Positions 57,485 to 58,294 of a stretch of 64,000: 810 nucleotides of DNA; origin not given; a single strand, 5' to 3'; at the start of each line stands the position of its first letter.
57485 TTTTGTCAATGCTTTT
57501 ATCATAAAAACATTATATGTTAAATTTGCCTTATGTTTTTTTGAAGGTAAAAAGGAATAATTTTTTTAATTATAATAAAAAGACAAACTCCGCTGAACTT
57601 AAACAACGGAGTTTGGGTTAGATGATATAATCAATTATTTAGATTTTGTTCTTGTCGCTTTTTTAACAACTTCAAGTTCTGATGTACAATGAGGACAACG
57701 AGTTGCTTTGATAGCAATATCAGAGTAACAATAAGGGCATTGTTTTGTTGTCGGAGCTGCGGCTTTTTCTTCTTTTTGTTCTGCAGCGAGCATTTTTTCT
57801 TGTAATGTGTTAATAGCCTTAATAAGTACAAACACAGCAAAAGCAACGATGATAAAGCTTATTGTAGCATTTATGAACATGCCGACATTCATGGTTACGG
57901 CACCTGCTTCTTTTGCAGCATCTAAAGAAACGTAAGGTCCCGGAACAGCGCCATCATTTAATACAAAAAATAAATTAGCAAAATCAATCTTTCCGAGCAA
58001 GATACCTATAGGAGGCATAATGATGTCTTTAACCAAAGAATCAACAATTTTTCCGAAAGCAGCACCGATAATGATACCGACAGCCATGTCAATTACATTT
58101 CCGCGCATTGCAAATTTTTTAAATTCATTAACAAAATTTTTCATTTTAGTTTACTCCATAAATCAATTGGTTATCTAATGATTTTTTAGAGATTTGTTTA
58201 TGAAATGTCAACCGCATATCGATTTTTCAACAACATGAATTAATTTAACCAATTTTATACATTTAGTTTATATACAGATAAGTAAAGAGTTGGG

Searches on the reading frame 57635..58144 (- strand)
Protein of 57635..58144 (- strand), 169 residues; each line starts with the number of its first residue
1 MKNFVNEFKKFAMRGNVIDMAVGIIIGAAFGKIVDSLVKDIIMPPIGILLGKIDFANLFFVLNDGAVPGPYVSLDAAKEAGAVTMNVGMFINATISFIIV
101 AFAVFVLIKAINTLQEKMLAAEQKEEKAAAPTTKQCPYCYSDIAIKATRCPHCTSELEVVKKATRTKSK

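Call 73: search_protein_families(library=pfam, proteins=[window:57635-58144:-], max_evalue=0.001)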
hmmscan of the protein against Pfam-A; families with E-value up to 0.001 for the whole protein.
window:57635-58144:- (169 aa): 3 families
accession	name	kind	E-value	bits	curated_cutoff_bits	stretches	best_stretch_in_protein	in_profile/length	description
PF01741.23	MscL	-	4.3e-42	143.8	27.4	1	4-139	1-114/123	Large-conductance mechanosensitive channel, MscL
PF21344.3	Zn_ribbon_LysW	-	0.00054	20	27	0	135-162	2-36/46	Alpha-aminoadipate carrier protein LysW-like, globular domain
PF07191.17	Zn_ribbon_6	-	0.00084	19.7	25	0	129-162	12-44/67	Double zinc ribbon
